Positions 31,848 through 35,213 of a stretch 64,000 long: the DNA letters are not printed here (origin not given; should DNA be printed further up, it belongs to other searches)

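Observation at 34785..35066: YEATS-like domain with a conserved aromatic cage at the C-terminus of a secreted M4 metalloprotease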

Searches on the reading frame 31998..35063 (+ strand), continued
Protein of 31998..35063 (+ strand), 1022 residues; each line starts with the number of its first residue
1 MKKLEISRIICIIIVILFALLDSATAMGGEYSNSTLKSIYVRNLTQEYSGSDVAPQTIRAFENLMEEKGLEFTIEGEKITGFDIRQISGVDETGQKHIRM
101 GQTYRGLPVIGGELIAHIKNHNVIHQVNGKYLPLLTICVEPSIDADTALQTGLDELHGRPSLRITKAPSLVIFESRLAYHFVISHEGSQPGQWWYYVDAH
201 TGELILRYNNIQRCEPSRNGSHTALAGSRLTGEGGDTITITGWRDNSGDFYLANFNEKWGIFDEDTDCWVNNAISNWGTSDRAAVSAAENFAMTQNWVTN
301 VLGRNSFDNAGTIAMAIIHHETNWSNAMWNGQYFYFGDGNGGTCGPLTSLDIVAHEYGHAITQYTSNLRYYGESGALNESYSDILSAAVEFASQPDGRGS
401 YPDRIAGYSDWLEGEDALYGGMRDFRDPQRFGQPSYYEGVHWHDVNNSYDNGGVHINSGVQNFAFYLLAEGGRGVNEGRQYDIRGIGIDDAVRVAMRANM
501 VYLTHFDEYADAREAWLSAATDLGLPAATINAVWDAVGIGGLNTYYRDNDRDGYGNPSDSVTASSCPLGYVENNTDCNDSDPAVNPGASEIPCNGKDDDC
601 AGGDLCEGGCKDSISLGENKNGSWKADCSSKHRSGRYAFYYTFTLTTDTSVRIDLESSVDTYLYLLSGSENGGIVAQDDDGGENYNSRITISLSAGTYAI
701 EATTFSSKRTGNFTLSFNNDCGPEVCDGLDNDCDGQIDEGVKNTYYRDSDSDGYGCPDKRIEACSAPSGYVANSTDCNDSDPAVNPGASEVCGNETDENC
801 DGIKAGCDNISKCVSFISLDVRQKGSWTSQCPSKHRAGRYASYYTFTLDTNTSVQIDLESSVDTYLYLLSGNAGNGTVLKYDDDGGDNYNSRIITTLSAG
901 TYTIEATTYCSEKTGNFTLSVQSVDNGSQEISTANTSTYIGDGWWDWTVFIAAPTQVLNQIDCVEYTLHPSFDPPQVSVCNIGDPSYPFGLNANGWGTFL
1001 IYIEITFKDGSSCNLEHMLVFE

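Call 16: find_homologous_proteins(query=window:31998-35063:+, max_evalue=1e-10)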
Query window:31998-35063:+ (1022 aa): 2076 proteins with E <= 1e-10 among 8000 candidates; the best 120 are listed.
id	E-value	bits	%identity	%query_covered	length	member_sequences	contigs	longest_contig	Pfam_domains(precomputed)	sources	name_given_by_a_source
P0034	0.0e+0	2402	100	100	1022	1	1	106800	PF03366.23,PF02868.22,PF04151.22,PF11617.14,PF20305.5,PF01447.25,PF07504.20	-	-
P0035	1.8e-199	684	44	52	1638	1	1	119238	PF02868.22,PF11617.14,PF01447.25,PF05345.19,PF07504.20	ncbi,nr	ncbi:MAG: M4 family metallopeptidase [Proteobacteria bacterium]|nr:M4 family metallopeptidase [Pseud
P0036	7.8e-180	618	56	50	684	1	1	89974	PF02868.22,PF01447.25,PF07504.20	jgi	jgi:Zn-dependent metalloprotease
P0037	3.0e-178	613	50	53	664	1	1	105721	PF02868.22,PF01447.25,PF07504.20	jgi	jgi:Zn-dependent metalloprotease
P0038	2.0e-175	604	53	53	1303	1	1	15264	PF02868.22,PF03413.26,PF01447.25,PF07504.20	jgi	jgi:Zn-dependent metalloprotease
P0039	8.5e-175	602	52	53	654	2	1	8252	PF02868.22,PF01447.25,PF07504.20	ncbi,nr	ncbi:MAG: peptidase M4 family protein [Candidatus Lindowbacteria bacterium]|nr:peptidase M4 family p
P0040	5.2e-174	599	55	49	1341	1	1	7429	PF02868.22,PF03413.26,PF01447.25,PF07504.20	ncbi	-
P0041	6.5e-173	596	54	50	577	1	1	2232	PF02868.22,PF01447.25,PF07504.20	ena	-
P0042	8.5e-173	595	48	49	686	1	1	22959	PF02868.22,PF04151.22,PF01447.25,PF07504.20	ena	-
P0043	3.3e-172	593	50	53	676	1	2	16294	PF02868.22,PF01447.25,PF07504.20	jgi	jgi:bacillolysin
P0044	4.7e-171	589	53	53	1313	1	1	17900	PF19190.7,PF02868.22,PF00404.25,PF00963.25,PF03413.26,PF01447.25,PF07504.20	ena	-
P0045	2.3e-170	587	48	50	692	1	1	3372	PF02868.22,PF04151.22,PF01447.25,PF07504.20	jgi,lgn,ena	-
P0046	2.5e-167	577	54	51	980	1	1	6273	PF02868.22,PF01447.25,PF07504.20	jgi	jgi:Zn-dependent metalloprotease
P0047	1.1e-166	575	52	50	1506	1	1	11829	PF02868.22,PF13229.13,PF07602.18,PF02415.24,PF01447.25,PF22842.4,PF07504.20,PF05048.20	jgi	-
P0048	3.6e-164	567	44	53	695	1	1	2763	PF02868.22,PF01447.25,PF07504.20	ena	-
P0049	5.5e-164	566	56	45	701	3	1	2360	PF02868.22,PF07603.18,PF01447.25,PF07504.20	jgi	jgi:Zn-dependent metalloprotease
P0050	1.7e-161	558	51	51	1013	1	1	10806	PF19190.7,PF02868.22,PF03160.21,PF03413.26,PF01447.25,PF07504.20,PF22544.3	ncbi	-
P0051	5.6e-161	556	56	44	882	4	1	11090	PF02868.22,PF04151.22,PF01447.25,PF07504.20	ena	-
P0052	9.6e-161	555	48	53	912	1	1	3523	PF02868.22,PF03160.21,PF01447.25,PF07504.20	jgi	-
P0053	2.2e-160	554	55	45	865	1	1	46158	PF02868.22,PF01447.25,PF07504.20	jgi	jgi:Zn-dependent metalloprotease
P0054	2.6e-160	554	52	50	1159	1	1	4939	PF02868.22,PF01447.25,PF07504.20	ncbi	-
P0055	3.3e-160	554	52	50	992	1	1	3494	PF02868.22,PF01447.25,PF07504.20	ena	-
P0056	4.0e-160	553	49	53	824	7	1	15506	PF02868.22,PF01447.25,PF07504.20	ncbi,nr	ncbi:MAG: hypothetical protein HOF76_09415, partial [Candidatus Scalindua sp.]|nr:hypothetical prote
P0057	6.2e-160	553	52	50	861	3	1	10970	PF02868.22,PF01447.25,PF07504.20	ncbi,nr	ncbi:MAG: peptidase M4 family protein [Planctomycetes bacterium]|nr:peptidase M4 family protein [Pla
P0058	1.8e-159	551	48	53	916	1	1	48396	PF02868.22,PF03160.21,PF01447.25,PF07504.20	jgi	jgi:Zn-dependent metalloprotease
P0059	3.8e-159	550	50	52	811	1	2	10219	PF02868.22,PF07603.18,PF03413.26,PF01447.25,PF07504.20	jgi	jgi:Zn-dependent metalloprotease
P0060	1.3e-156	542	56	44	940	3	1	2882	PF02868.22,PF01447.25,PF07504.20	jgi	jgi:Zn-dependent metalloprotease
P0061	3.0e-156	540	51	51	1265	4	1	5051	PF19190.7,PF02868.22,PF00963.25,PF01447.25,PF07504.20,PF22544.3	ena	-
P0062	3.9e-155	537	50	50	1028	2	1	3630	PF02868.22,PF01447.25,PF07504.20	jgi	-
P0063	6.7e-155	536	53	47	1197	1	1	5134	PF02868.22,PF04151.22,PF13517.13,PF01447.25,PF07504.20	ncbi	-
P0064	4.1e-153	530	51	50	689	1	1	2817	PF02868.22,PF01447.25,PF07504.20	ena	-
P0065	9.5e-153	529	50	50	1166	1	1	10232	PF19190.7,PF02868.22,PF13004.14,PF01447.25,PF07504.20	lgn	-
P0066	4.4e-151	523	47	53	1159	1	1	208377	PF19190.7,PF02868.22,PF13004.14,PF01447.25,PF07504.20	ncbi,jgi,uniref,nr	ncbi:MAG: hypothetical protein C4520_18620 [Candidatus Abyssobacteria bacterium SURF_5]|uniref:Uncha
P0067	7.3e-151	523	49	49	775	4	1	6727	PF02868.22,PF03413.26,PF01447.25,PF06119.20,PF07504.20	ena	-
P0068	1.8e-149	518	49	50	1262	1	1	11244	PF01839.30,PF02868.22,PF13517.13,PF01447.25,PF07504.20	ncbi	-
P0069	6.2e-148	513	45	52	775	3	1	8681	PF02868.22,PF01447.25,PF06119.20,PF07504.20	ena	-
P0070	1.2e-145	505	48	50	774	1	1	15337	PF02868.22,PF03413.26,PF01447.25,PF06119.20,PF07504.20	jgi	-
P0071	1.3e-144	502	48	50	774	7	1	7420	PF02868.22,PF03413.26,PF01447.25,PF06119.20,PF07504.20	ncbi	-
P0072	1.5e-144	502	51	47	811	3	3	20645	PF02868.22,PF01447.25,PF06119.20,PF07504.20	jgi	jgi:Zn-dependent metalloprotease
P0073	7.2e-144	499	48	50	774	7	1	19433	PF02868.22,PF03413.26,PF01447.25,PF06119.20,PF07504.20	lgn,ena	-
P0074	9.2e-144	499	46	53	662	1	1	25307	PF02868.22,PF01447.25,PF07504.20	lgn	-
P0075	6.5e-142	493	46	50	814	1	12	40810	PF02868.22,PF01447.25,PF07504.20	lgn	-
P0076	4.0e-141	490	47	50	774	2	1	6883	PF02868.22,PF01447.25,PF07504.20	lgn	-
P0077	4.4e-141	490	49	50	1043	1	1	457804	PF02868.22,PF01447.25,PF07504.20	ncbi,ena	-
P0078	5.4e-141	490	47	52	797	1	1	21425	PF02868.22,PF01447.25,PF06119.20,PF07504.20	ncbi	-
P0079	8.3e-141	489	45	50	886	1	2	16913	PF02868.22,PF18998.7,PF01447.25,PF07504.20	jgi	jgi:thermolysin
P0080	5.1e-140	487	45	50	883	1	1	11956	PF02868.22,PF18998.7,PF01447.25,PF07504.20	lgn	-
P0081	3.9e-139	484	44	52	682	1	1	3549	PF02868.22,PF18998.7,PF01447.25,PF07504.20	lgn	-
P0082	4.7e-139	483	45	51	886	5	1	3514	PF02868.22,PF18998.7,PF01447.25,PF07504.20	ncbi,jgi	ncbi:MAG: M4 family metallopeptidase [Desulfobacteraceae bacterium]|jgi:thermolysin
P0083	8.1e-138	479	45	50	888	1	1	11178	PF02868.22,PF18998.7,PF01447.25,PF07504.20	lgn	-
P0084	4.3e-137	477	45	50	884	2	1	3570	PF02868.22,PF18998.7,PF01447.25,PF07504.20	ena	-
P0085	2.0e-136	475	45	50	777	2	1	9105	PF02868.22,PF03413.26,PF01447.25,PF06119.20,PF07504.20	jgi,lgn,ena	-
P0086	1.9e-132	462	44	52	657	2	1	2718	PF02868.22,PF01447.25,PF07504.20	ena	-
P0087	8.3e-132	459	50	45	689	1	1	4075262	PF02868.22,PF01447.25,PF07504.20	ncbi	ncbi:hypothetical protein KKHLCK_02975 [Candidatus Electrothrix laxa]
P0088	2.0e-129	452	49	44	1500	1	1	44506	PF22073.3,PF19190.7,PF02868.22,PF15780.12,PF07610.18,PF01447.25,PF12371.15,PF07504.20,PF22544.3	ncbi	ncbi:M4 family metallopeptidase [Fibrobacterota bacterium]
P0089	2.9e-125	438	47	44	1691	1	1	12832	PF02868.22,PF07610.18,PF21310.4,PF01447.25,PF22067.3,PF24507.2,PF07504.20,PF22544.3,PF22073.3,PF19190.7,PF15780.12,PF22076.3,PF00635.33,PF12371.15,PF06119.20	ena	-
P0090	9.5e-125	436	46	45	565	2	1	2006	PF02868.22,PF01447.25,PF07504.20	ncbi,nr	ncbi:MAG TPA: M4 family metallopeptidase, partial [Chitinispirillaceae bacterium]|nr:M4 family metal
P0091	3.7e-124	434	45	49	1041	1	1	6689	PF22073.3,PF02868.22,PF15780.12,PF01447.25,PF07504.20,PF22544.3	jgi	jgi:bacillolysin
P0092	2.4e-123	431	46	45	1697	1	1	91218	PF22073.3,PF19190.7,PF02868.22,PF15780.12,PF01447.25,PF12371.15,PF06119.20,PF07504.20,PF22544.3,PF00082.28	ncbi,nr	ncbi:MAG: hypothetical protein JWO30_3630 [Fibrobacteres bacterium]|nr:hypothetical protein [Fibroba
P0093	3.2e-123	431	43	52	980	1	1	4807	PF02868.22,PF01447.25,PF07504.20,PF00041.28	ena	-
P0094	7.0e-123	430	47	45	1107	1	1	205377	PF22073.3,PF02868.22,PF15780.12,PF24770.2,PF01447.25,PF06119.20,PF07504.20,PF22544.3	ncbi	ncbi:MAG: M4 family metallopeptidase, partial [Fibrobacterales bacterium]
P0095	4.2e-122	427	43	52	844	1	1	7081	PF02868.22,PF01447.25,PF07504.20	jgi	-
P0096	1.1e-121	426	39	57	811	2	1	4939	PF02868.22,PF01447.25,PF07504.20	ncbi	ncbi:MAG: M4 family metallopeptidase, partial [Desulfobacteria bacterium]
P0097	2.0e-119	418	53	39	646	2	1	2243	PF02868.22,PF03413.26,PF01447.25,PF13946.12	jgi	jgi:Zn-dependent metalloprotease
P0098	5.4e-117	410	40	57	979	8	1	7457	PF02868.22,PF25059.2,PF25788.3,PF03413.26,PF01447.25,PF07504.20,PF00041.28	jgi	-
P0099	3.9e-116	408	46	44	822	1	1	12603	PF02868.22,PF01447.25,PF07504.20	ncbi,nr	ncbi:MAG: M4 family metallopeptidase [Candidatus Omnitrophica bacterium]|nr:M4 family metallopeptida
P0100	1.8e-114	402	44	48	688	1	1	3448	PF02868.22,PF00801.27,PF03413.26,PF01447.25,PF07504.20,PF18911.7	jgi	-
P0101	4.0e-114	401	42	49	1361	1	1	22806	PF01839.30,PF02868.22,PF13517.13,PF01447.25,PF07504.20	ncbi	-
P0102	6.3e-114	400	45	43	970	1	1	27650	PF02868.22,PF13517.13,PF01447.25,PF07504.20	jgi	jgi:Zn-dependent metalloprotease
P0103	3.6e-113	398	41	48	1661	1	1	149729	PF02868.22,PF15780.12,PF17963.8,PF13517.13,PF01447.25,PF05345.19,PF23743.2,PF07504.20,PF22544.3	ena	-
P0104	2.5e-112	395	45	44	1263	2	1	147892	PF22073.3,PF02868.22,PF15780.12,PF07610.18,PF01447.25,PF07504.20,PF22544.3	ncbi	ncbi:MAG: M4 family metallopeptidase [Fibrobacterales bacterium]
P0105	1.3e-111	393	44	44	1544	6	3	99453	PF19190.7,PF02868.22,PF01447.25,PF14339.13,PF07504.20,PF22544.3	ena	-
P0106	9.2e-110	386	45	42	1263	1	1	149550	PF22073.3,PF02868.22,PF15780.12,PF01447.25,PF22067.3,PF07504.20,PF22544.3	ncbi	ncbi:MAG: M4 family metallopeptidase [Fibrobacterales bacterium]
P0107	9.9e-110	386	39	56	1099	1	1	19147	PF02868.22,PF13927.13,PF01447.25,PF07504.20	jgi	jgi:Zn-dependent metalloprotease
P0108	4.5e-109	384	42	44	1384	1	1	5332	PF02868.22,PF13927.13,PF01447.25,PF07504.20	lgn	-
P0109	1.4e-108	383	45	44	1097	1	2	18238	PF01839.30,PF02868.22,PF13517.13,PF01447.25,PF07504.20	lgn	-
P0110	1.8e-108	382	42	46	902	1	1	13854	PF02868.22,PF01447.25,PF07504.20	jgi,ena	-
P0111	2.7e-108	382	40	48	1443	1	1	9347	PF02868.22,PF25788.3,PF03413.26,PF01447.25,PF07504.20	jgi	jgi:thermolysin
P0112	3.1e-108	381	43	49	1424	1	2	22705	PF01839.30,PF02868.22,PF13517.13,PF03413.26,PF01447.25,PF07504.20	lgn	-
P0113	4.2e-108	381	43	49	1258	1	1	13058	PF02868.22,PF13287.13,PF13290.14,PF01447.25,PF07504.20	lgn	-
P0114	7.7e-108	380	43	41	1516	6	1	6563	PF19190.7,PF02868.22,PF01447.25,PF14339.13,PF07504.20,PF22544.3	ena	-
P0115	9.5e-108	380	45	41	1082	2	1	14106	PF01839.30,PF02868.22,PF13517.13,PF01447.25,PF07504.20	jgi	jgi:Zn-dependent metalloprotease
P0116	1.7e-107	379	38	53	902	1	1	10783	PF02868.22,PF01447.25,PF07504.20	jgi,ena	-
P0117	2.1e-107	379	37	53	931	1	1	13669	PF02868.22,PF01447.25,PF07504.20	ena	-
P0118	1.3e-106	376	42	48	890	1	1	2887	PF02868.22,PF01447.25,PF07504.20,PF00041.28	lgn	-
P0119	1.7e-106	376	42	45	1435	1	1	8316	PF01839.30,PF02868.22,PF13517.13,PF24489.2,PF01447.25,PF21910.3,PF07504.20,PF00041.28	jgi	jgi:thermolysin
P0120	7.5e-106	374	42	45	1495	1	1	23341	PF02868.22,PF22352.3,PF00629.31,PF01447.25,PF24908.1,PF05345.19,PF07504.20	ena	-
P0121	9.3e-106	373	43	44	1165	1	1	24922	PF02868.22,PF13287.13,PF13290.14,PF01447.25,PF07504.20,PF00041.28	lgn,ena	-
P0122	1.5e-105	373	45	44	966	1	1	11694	PF02868.22,PF01447.25,PF07504.20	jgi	jgi:Zn-dependent metalloprotease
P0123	2.5e-105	372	45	44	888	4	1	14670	PF01839.30,PF02868.22,PF13517.13,PF01447.25,PF07504.20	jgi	-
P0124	3.4e-105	371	44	44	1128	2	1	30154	PF01839.30,PF02868.22,PF13517.13,PF01447.25,PF07504.20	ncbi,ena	-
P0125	4.9e-105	371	43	45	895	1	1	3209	PF02868.22,PF13517.13,PF01447.25,PF07504.20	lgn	-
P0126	7.9e-105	370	55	34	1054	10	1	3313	PF02868.22,PF07646.22,PF13964.13,PF24681.2,PF13415.13,PF24981.2,PF01344.32,PF01447.25,PF25210.2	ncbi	ncbi:MAG: M4 family metallopeptidase, partial [Syntrophobacterales bacterium]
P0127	1.3e-104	369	40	50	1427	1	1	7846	PF01839.30,PF02868.22,PF25788.3,PF24489.2,PF01447.25,PF07504.20,PF00041.28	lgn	-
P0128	1.6e-104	369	43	44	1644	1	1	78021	PF19190.7,PF02868.22,PF03160.21,PF01447.25,PF07504.20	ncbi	-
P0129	2.5e-104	368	36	62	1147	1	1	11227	PF01839.30,PF02868.22,PF13517.13,PF01447.25,PF07504.20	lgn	-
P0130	3.6e-104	368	44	44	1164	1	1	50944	PF01839.30,PF02868.22,PF13517.13,PF01447.25,PF07504.20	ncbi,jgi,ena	-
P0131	9.4e-103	363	40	47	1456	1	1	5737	PF01839.30,PF02868.22,PF13517.13,PF24489.2,PF01447.25,PF07504.20,PF00041.28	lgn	-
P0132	1.1e-102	363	37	63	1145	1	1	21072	PF01839.30,PF02868.22,PF13517.13,PF01447.25,PF07504.20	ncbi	-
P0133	1.3e-102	363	44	44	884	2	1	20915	PF01839.30,PF02868.22,PF13517.13,PF01447.25,PF07504.20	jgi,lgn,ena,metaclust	metaclust:\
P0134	6.4e-102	361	37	53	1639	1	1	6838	PF01839.30,PF02868.22,PF01447.25,PF07504.20,PF22544.3,PF22073.3,PF18099.8,PF16990.12,PF15780.12,PF13517.13,PF02018.24,PF03422.22,PF00041.28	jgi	jgi:Zn-dependent metalloprotease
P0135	9.6e-102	360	51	34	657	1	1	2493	PF02868.22,PF18998.7,PF01447.25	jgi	jgi:uncharacterized repeat protein (TIGR02543 family)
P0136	2.8e-101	358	40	46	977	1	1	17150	PF02868.22,PF01447.25,PF07504.20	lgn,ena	-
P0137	3.3e-101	358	42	47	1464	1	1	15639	PF02868.22,PF16655.13,PF25059.2,PF23376.2,PF06486.17,PF25788.3,PF24489.2,PF01447.25,PF07504.20,PF00041.28,PF16656.12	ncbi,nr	ncbi:MAG: fibronectin type III domain-containing protein, partial [Candidatus Riflebacteria bacteriu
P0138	3.3e-101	358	44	44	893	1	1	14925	PF01839.30,PF02868.22,PF13517.13,PF01447.25,PF07504.20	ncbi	ncbi:M4 family metallopeptidase [Verrucomicrobiota bacterium]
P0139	7.4e-101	357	42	44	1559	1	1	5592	PF02868.22,PF00629.31,PF01447.25,PF05345.19,PF07504.20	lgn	-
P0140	1.0e-100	357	42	44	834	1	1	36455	PF02868.22,PF01447.25,PF07504.20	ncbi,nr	ncbi:MAG: M4 family metallopeptidase [Lentisphaerae bacterium]|nr:M4 family metallopeptidase [Lentis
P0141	1.3e-100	356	43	44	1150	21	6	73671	PF01839.30,PF02868.22,PF13517.13,PF03413.26,PF01447.25,PF07504.20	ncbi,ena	-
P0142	1.9e-100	356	43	44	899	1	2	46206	PF01839.30,PF02868.22,PF13517.13,PF01447.25,PF07504.20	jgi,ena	-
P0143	2.0e-100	356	42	44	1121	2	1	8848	PF01839.30,PF02868.22,PF13517.13,PF01447.25,PF07504.20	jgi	-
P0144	3.7e-100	355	41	44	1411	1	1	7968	PF01839.30,PF02868.22,PF13517.13,PF24489.2,PF01447.25,PF21910.3,PF07504.20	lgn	-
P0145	1.6e-99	353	42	44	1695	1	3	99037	PF01839.30,PF02868.22,PF13517.13,PF01447.25,PF07504.20,PF00041.28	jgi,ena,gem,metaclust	metaclust:\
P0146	1.6e-99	353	41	48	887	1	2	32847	PF01839.30,PF02868.22,PF13517.13,PF01447.25,PF07504.20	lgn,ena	-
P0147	1.1e-98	350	42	44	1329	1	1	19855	PF02868.22,PF07610.18,PF01447.25,PF22067.3,PF24507.2,PF07504.20,PF22544.3,PF22073.3,PF00942.26,PF15780.12,PF22066.3,PF12371.15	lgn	-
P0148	1.8e-98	349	43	45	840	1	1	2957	PF02868.22,PF01447.25,PF07504.20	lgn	-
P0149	2.5e-98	349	43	44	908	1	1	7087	PF01839.30,PF02868.22,PF13517.13,PF01447.25,PF07504.20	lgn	-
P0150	3.4e-98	348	43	44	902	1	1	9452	PF01839.30,PF02868.22,PF13517.13,PF01447.25,PF07504.20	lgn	-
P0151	6.3e-98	347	42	44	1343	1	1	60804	PF01839.30,PF02868.22,PF13517.13,PF01447.25,PF07504.20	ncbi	-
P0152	9.6e-98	347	41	45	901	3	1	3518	PF02868.22,PF01447.25,PF07504.20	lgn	-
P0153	1.2e-97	346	44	41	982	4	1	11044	PF01839.30,PF02868.22,PF13517.13,PF01447.25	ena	-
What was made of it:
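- Closest known: Secreted M4. Same: There are 2076 relatives at E<=1e-10, with catalytic regions up to 56% identical (call 16).
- Closest known: Secreted M4. Different: None of the best 120 carries pYEATS (call 16).
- M4 relatives carry many glycan- or surface-binding C-terminal modules in the same position (call 16). M4 relatives carry highly variable C-terminal modules (call 16).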
